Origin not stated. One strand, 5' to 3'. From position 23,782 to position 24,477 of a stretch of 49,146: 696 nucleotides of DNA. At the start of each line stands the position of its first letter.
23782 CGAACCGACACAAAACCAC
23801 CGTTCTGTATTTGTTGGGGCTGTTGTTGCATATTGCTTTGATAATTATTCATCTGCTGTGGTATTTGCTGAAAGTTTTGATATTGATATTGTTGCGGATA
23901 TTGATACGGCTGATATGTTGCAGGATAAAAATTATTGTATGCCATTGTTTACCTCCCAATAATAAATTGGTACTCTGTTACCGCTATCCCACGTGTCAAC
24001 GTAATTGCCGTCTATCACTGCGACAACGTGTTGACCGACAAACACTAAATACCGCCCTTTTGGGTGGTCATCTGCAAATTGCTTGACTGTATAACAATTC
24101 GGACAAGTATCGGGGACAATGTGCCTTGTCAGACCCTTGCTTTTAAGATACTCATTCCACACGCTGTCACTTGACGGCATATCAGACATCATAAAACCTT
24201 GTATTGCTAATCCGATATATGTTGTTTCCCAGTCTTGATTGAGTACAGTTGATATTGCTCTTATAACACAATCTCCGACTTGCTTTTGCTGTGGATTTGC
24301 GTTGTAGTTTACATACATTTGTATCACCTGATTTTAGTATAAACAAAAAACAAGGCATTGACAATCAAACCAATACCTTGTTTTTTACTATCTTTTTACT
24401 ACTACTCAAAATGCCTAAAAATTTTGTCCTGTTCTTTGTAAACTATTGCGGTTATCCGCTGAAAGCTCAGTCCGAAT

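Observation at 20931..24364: Self-contained post-lysis operon of low-complexity, Cys-rich and C1q/BclA-like proteins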

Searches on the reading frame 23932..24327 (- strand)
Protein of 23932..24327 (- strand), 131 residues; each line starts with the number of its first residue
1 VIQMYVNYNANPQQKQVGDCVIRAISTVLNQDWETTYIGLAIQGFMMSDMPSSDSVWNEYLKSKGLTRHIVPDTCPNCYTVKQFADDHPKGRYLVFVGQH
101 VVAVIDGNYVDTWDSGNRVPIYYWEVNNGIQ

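Call 3: search_protein_families(library=pfam, max_evalue=0.1, proteins=[window:23932-24327:-])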
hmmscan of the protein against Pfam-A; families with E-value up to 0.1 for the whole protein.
window:23932-24327:- (131 aa): 0 families

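Call 4: search_protein_families(library=phrogs, max_evalue=0.1, proteins=[window:23932-24327:-])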
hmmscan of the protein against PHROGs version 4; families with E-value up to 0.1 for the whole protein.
window:23932-24327:- (131 aa): 3 families
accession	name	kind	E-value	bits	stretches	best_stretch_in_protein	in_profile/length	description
phrog_3754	-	unknown function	2.9e-33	116.2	1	1-127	4-144/145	-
phrog_15863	-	unknown function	1.9e-10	41.6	1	5-119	3-113/312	-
phrog_21434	-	unknown function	0.026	16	1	37-115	15-85/93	-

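Call 12: search_protein_families(library=ncbifam, max_evalue=0.1, proteins=[window:23932-24318:-])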
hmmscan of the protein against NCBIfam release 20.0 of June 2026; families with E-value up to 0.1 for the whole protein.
window:23932-24318:- (128 aa): 0 families

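Call 13: search_protein_families(library=padloc, max_evalue=0.1, proteins=[window:23932-24318:-])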
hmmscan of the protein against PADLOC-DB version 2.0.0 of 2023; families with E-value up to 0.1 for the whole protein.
window:23932-24318:- (128 aa): 0 families

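Call 21: find_homologous_proteins(query=window:23932-24318:-)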
Query window:23932-24318:- (128 aa): 1151 proteins with E <= 0.001 among 1152 candidates; the best 120 are listed.
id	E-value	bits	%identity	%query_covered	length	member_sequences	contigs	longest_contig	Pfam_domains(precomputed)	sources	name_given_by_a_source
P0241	1.1e-82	292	95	100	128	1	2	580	-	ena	-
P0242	3.4e-79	281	93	100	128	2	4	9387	-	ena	-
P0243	6.4e-79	280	92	100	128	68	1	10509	-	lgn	-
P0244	1.9e-78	279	91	100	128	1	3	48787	-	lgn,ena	-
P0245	2.6e-78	278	91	100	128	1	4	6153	-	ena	-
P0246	7.3e-78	277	91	99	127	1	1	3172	-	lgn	-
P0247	9.9e-78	276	91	100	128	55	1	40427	-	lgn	-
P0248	2.7e-76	272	89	100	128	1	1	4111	-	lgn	-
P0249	3.5e-76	271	90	99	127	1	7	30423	-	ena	-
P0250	4.0e-76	271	91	99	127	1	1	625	-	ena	-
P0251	4.7e-76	271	90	100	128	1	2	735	-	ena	-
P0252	3.3e-75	268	88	100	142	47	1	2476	-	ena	-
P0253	2.9e-74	265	89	99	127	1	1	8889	-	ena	-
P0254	2.9e-73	262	87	99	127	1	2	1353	-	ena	-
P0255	1.3e-72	260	85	100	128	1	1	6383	-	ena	-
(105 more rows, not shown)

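Call 24: search_solved_structures(query=A2, max_evalue=10, show_alignments=2)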
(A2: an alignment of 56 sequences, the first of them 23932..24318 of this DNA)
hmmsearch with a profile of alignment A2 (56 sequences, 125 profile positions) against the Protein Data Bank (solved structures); distinct sequences matched with E-value up to 10: 1.
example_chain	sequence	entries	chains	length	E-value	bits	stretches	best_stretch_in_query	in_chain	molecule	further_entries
7c10_A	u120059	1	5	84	0.21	14.9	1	69-86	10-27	Glutaredoxin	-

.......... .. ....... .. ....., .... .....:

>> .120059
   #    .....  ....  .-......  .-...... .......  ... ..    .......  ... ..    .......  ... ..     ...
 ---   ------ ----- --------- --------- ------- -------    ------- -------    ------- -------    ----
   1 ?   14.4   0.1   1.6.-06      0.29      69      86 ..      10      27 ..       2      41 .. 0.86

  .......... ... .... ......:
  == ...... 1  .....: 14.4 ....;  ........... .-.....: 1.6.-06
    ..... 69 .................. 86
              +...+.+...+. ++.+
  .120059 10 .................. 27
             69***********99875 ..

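Call 35: predict_structure(alignment_id=A2)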
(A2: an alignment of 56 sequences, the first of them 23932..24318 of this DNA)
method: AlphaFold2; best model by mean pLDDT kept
length: 128 residues; sequences in the alignment: 56
mean_pLDDT: 92.4   pTM: 0.87
mean pLDDT of the five models: 92.4, 92.4, 92.2, 91.3, 85.3
residues with pLDDT >= 90: 109; 70-90: 15; 50-70: 2; < 50: 2
segments of 3 or more residues with pLDDT < 50: none
pLDDT, mean of each block of 10 residues (from residue 1): 93 91 95 97 95 96 90 87 96 95 97 95 69
secondary structure, 60 per line:
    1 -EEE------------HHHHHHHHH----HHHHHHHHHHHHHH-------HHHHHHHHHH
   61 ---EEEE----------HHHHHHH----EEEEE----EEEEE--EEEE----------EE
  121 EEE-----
elements in order: E2-4 H17-25 H30-43 H51-60 E64-67 H78-84 E89-93 E98-102 E105-108 E119-123

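Call 38: fold_search(model_id=the predicted structure, library=pdb)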
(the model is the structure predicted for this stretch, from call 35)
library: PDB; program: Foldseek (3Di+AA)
matches with E <= 10: 231; with E <= 0.001: 0
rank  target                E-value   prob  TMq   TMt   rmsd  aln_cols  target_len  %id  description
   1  6pgv_A                8.2e-02  0.72  0.46  0.40   9.6       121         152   20  Human Josephin-2 in complex with ubiquitin (released 2019-10-23)
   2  6no7_F                3.6e-01  0.03  0.16  0.10  14.0       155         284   10  Crystal Structure of the full-length wild-type PKA RIa Holoenzyme (released 2019-07-24)
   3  3ff8_C                6.8e-01  0.09  0.23  0.25   7.9        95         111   19  Structure of NK cell receptor KLRG1 bound to E-cadherin (released 2009-07-28)
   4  1yzb_MODEL_1_A        7.2e-01  0.28  0.47  0.35   6.9       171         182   12  Solution structure of the Josephin domain of Ataxin-3 (released 2005-07-05)
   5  1xv2_A                7.7e-01  0.23  0.29  0.18   5.8        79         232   15  Crystal Structure of a Protein of Unknown Function Similar to Alpha-acetolactate Decarboxylase from Staphylococcus aur (released 2004-12-14)
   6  8xw5_A                7.7e-01  0.06  0.22  0.07  21.7       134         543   11  Cryo-EM structure of the aspartate:alanine antiporter AspT mutant L60C (released 2025-01-22)
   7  4x6r_B                8.2e-01  0.05  0.14  0.07  10.0        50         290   14  An Isoform-specific Myristylation Switch Targets RIIb PKA Holoenzymes to Membranes (released 2015-07-22)
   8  3ff8_D                1.1e+00  0.06  0.21  0.23   7.9        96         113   18  Structure of NK cell receptor KLRG1 bound to E-cadherin (released 2009-07-28)
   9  6j55_E                1.3e+00  0.02  0.15  0.11  12.9       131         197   11  Crystal structure of an iron superoxide dismutate (FeSOD) from a pathogenic Acanthamoeba castellanii (released 2019-07-17)
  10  6hv6                  1.5e+00  0.06  0.27  0.14   9.7       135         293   10  Crystal structure of PatoxP, a cysteine protease-like domain of Photorhabdus asymbiotica toxin PaTox (released 2018-12-05)
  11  3fhi_B                1.6e+00  0.01  0.16  0.14  13.9       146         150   13  Crystal structure of a complex between the catalytic and regulatory (RI{alpha}) subunits of PKA (released 2009-04-14)
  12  5exv_B                1.9e+00  0.02  0.19  0.16  10.8       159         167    7  Crystal structure of heme binding protein HutX from Vibrio cholerae (released 2016-07-13)
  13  3c2q_B                2.0e+00  0.01  0.11  0.06  10.4        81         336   11  Crystal structure of conserved putative LOR/SDH protein from Methanococcus maripaludis S2 (released 2008-02-05)
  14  3pvb_B                2.1e+00  0.02  0.17  0.14  13.0       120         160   14  Crystal structure of (73-244)RIa:C holoenzyme of cAMP-dependent Protein kinase (released 2011-02-02)
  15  6gyn_A                2.3e+00  0.02  0.20  0.07  14.0       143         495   12  Structure of human HCN4 hyperpolarization-activated cyclic nucleotide-gated ion channel (released 2019-05-08)
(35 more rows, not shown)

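Call 44: search_dna_similar(query=window:23932-24318:-, collection=phages, mode=protein, max_rows=40, max_evalue=0.001)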
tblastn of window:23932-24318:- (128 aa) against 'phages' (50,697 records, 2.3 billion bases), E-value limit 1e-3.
Records with a match: 151; places in all: 153; records where one place covers at least 80% of the query: 150.
Best place of each record, by identity: <60% 151.
By first word of the organism name: Pseudomonas 98; Bacillus 23; Prevotella 15; Bacteriophage 8; Dulem 2; Geobacillus 2; Butyrivibrio 1; bajarodcaudo 1; Tunturiibacter 1.
By host as written in the record: Pseudomonas aeruginosa 44; Prevotella sp. 15; Pseudomonas aeruginosa PAO1 15; - 11; Bacillus anthracis Sterne 10; Pseudomonas aeruginosa PAK 10; Bacillus anthracis 5; Bacillus cereus 4; and 25 more.
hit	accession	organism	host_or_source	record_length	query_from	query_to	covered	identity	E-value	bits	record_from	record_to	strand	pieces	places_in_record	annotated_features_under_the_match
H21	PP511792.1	Dulem virus 33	Propithecus coquereli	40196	1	122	95%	55.7%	2e-45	162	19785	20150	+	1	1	hypothetical protein (x2)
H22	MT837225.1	Bacteriophage sp.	human fecal samples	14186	1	122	95%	54.9%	1e-41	151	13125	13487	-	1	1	record has no annotation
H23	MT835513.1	Bacteriophage sp.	human fecal samples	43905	1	121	95%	47.9%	7e-38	140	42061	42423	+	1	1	record has no annotation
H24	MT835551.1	Bacteriophage sp.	human fecal samples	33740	5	124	94%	48.3%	4e-37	138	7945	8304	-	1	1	record has no annotation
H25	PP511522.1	Dulem virus 35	Varecia variegata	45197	2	124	96%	47.2%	2e-34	130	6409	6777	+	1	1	hypothetical protein (x2)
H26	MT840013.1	Bacteriophage sp.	human fecal samples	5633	5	122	92%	48.7%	5e-32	123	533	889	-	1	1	record has no annotation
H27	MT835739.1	Bacteriophage sp.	human fecal samples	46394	5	122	92%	47.9%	1e-32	125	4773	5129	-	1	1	record has no annotation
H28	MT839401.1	Bacteriophage sp.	human fecal samples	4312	5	122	92%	47.9%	5e-32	124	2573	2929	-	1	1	record has no annotation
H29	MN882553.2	Butyrivibrio virus Ceridwen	Butyrivibrio fibrisolvens DSM 3071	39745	1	122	95%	40.2%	1e-28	114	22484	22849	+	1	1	hypothetical protein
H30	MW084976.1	Bacillus phage Kirov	Bacillus cereus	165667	5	122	92%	41.2%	1e-22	97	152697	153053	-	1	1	putative peptidase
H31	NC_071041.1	Bacillus phage Kirov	Bacillus cereus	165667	5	122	92%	41.2%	1e-22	97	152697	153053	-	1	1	putative peptidase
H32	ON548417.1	Bacillus phage vB_BanS-Thrax1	Bacillus anthracis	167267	5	122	92%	40.3%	3e-22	96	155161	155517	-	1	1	hypothetical protein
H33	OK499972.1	Bacillus phage vB_BanS_Chewbecca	Bacillus anthracis Sterne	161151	5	122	92%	37.8%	3e-21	93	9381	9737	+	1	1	hypothetical protein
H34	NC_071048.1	Bacillus phage vB_BanS_Chewbecca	Bacillus anthracis Sterne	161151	5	122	92%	37.8%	3e-21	93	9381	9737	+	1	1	hypothetical protein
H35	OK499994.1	Bacillus phage vB_BanS_Skywalker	Bacillus anthracis Sterne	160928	5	122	92%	37.0%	9e-20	89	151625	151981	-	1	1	hypothetical protein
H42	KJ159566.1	Geobacillus phage GBK2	Geobacillus kaustophilus ATCC 8005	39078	5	122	92%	36.1%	3e-19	87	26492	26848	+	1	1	hypothetical protein (x2)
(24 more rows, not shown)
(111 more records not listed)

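Call 45: get_annotated_region(hit=H42, flank=5000)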
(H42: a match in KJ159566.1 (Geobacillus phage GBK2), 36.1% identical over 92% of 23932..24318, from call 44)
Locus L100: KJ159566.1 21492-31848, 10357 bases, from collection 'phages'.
description: Geobacillus phage GBK2, complete genome.
organism: Geobacillus phage GBK2 (NCBI taxid 1458842)
taxonomy: Viruses; Duplodnaviria; Heunggongvirae; Uroviricota; Caudoviricetes
host: Geobacillus kaustophilus ATCC 8005; source: -; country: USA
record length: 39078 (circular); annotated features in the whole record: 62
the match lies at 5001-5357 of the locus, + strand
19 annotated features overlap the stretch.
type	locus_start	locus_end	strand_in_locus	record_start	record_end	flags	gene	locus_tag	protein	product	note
CDS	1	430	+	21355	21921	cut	-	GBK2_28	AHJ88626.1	hypothetical protein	-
CDS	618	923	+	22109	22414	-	-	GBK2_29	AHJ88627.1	hypothetical protein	-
CDS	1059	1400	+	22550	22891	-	-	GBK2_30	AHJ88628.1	hypothetical protein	-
CDS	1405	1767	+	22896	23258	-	-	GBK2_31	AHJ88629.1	hypothetical protein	-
CDS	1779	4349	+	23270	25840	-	-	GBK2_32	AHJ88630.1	hypothetical protein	-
CDS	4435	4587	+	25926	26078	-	-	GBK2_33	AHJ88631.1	hypothetical protein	-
CDS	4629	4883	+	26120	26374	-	-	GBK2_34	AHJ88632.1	hypothetical protein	-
CDS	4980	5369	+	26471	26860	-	-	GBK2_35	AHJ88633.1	hypothetical protein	-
CDS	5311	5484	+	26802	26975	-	-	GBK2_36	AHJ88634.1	hypothetical protein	-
CDS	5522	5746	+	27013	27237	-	-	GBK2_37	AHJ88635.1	hypothetical protein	-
CDS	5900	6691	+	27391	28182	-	-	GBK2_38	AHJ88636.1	recombinase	-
CDS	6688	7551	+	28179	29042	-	-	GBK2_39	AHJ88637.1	RecT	-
CDS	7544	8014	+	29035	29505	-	-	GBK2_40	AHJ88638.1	SSB protein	-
CDS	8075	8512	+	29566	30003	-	-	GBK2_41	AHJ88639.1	hypothetical protein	-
CDS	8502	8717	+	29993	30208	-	-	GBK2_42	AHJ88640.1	hypothetical protein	-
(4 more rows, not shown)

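Call 80: search_dna_similar(query=window:23932-24318:-, collection=phages, mode=protein, max_rows=25, max_evalue=0.001, rows=spread)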
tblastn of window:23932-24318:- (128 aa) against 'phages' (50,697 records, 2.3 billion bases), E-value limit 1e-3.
Records with a match: 151; places in all: 153; records where one place covers at least 80% of the query: 150.
Best place of each record, by identity: <60% 151.
By first word of the organism name: Pseudomonas 98; Bacillus 23; Prevotella 15; Bacteriophage 8; Dulem 2; Geobacillus 2; Butyrivibrio 1; bajarodcaudo 1; Tunturiibacter 1.
By host as written in the record: Pseudomonas aeruginosa 44; Prevotella sp. 15; Pseudomonas aeruginosa PAO1 15; - 11; Bacillus anthracis Sterne 10; Pseudomonas aeruginosa PAK 10; Bacillus anthracis 5; Bacillus cereus 4; and 25 more.
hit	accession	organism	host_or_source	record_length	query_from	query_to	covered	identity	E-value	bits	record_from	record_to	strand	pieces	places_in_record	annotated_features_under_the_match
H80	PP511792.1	Dulem virus 33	Propithecus coquereli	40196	1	122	95%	55.7%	2e-45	162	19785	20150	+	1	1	hypothetical protein (x2)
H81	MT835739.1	Bacteriophage sp.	human fecal samples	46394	5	122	92%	47.9%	1e-32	125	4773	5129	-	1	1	record has no annotation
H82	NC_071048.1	Bacillus phage vB_BanS_Chewbecca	Bacillus anthracis Sterne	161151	5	122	92%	37.8%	3e-21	93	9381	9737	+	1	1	hypothetical protein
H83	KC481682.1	Bacillus phage vB_BanS-Tsamsa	Bacillus anthracis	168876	5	121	91%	37.3%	3e-19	87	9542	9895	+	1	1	hypothetical protein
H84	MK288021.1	Bacillus phage pW2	Bacillus cereus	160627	5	121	91%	35.6%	5e-18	84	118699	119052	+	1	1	hypothetical protein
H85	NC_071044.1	Bacillus phage vB_BanS_Nate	Bacillus anthracis Sterne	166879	5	121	91%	34.7%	1e-17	83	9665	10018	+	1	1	hypothetical protein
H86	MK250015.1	Prevotella phage Lak-A1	Prevotella sp.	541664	2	123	95%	30.6%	5e-10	61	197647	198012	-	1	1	record has no annotation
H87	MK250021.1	Prevotella phage Lak-B2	Prevotella sp.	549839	10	125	91%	32.2%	4e-10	61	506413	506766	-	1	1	record has no annotation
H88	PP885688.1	Tunturiibacter phage Tunturi_5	Tunturiibacter psychrotolerans X4BP1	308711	13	115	80%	31.6%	3e-4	44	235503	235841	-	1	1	hypothetical protein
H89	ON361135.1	Pseudomonas phage vB_Pae_Kat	Pseudomonas aeruginosa PAO1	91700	5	123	93%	26.0%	3e-5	47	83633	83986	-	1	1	hypothetical protein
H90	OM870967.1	Pseudomonas phage vB_Paer_Ps12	Pseudomonas aeruginosa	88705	5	123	93%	25.4%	8e-5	46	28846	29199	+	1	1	hypothetical protein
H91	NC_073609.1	Pseudomonas phage vB_PaM_EPA1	Pseudomonas aeruginosa PAO1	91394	5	123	93%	25.4%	8e-5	46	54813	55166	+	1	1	hypothetical protein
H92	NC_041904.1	Pseudomonas phage Zigelbrucke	Pseudomonas aeruginosa PAO1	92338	5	123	93%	25.4%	8e-5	46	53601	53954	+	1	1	hypothetical protein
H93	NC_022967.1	Pseudomonas phage PAK_P2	Pseudomonas aeruginosa PAK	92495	5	123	93%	25.4%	8e-5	46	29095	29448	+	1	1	hypothetical protein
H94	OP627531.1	Pseudomonas phage vB-PaeM-YQ78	Pseudomonas aeruginosa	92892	5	123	93%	25.4%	8e-5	46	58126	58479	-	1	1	hypothetical protein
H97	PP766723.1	Pseudomonas phage Baskent_P3_3B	Pseudomonas aeruginosa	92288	5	123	93%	25.4%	9e-5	46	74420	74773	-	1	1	hypothetical protein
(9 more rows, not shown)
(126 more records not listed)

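Call 94: get_annotated_region(hit=H83, flank=1500)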
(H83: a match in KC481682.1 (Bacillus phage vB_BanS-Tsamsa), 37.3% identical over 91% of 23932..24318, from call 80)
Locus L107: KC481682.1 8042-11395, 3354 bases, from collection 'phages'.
description: Bacillus phage vB_BanS-Tsamsa, complete genome.
organism: Bacillus phage vB_BanS-Tsamsa (NCBI taxid 1308863)
taxonomy: Viruses; Duplodnaviria; Heunggongvirae; Uroviricota; Caudoviricetes; Joanripponvirinae; Tsamsavirus; Tsamsavirus tsamsa
host: Bacillus anthracis; source: -; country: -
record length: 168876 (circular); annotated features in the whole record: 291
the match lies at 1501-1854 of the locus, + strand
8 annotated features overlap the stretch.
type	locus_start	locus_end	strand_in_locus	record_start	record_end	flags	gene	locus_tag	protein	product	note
CDS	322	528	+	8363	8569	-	-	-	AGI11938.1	hypothetical protein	gp12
CDS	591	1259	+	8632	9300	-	-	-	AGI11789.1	hypothetical protein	gp13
CDS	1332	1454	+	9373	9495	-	-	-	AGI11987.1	hypothetical protein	gp14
CDS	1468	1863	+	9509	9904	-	-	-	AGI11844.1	hypothetical protein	gp15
CDS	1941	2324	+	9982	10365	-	-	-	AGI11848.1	hypothetical protein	gp16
CDS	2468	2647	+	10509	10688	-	-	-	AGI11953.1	hypothetical protein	gp17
CDS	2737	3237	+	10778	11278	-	-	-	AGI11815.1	hypothetical protein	gp18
CDS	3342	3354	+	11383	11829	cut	-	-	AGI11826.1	hypothetical protein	gp19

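Call 95: get_annotated_region(hit=H93, flank=1500)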
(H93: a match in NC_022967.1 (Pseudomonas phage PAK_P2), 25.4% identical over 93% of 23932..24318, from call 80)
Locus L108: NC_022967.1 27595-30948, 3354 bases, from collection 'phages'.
description: Pseudomonas phage PAK_P2, complete genome.
organism: Pseudomonas phage PAK_P2 (NCBI taxid 1348912)
taxonomy: Viruses; Duplodnaviria; Heunggongvirae; Uroviricota; Caudoviricetes; Pakpunavirus; Pakpunavirus PAKP2
host: Pseudomonas aeruginosa PAK; source: -; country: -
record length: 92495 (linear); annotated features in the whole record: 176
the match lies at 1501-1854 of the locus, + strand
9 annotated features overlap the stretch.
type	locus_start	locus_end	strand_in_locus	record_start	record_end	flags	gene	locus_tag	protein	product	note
CDS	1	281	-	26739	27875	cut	-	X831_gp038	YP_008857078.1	RNA ligase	putative RNA ligase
CDS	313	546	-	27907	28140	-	-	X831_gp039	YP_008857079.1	hypothetical protein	-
CDS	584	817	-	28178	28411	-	-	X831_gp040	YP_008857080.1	hypothetical protein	-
CDS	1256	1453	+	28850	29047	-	-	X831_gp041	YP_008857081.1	hypothetical protein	-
CDS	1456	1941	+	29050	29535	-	-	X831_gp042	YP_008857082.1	hypothetical protein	-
CDS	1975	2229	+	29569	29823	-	-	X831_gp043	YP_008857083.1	hypothetical protein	-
CDS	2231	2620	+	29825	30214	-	-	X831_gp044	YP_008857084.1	hypothetical protein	-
CDS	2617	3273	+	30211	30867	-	-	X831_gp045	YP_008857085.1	hypothetical protein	-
CDS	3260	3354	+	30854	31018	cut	-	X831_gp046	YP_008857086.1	hypothetical protein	-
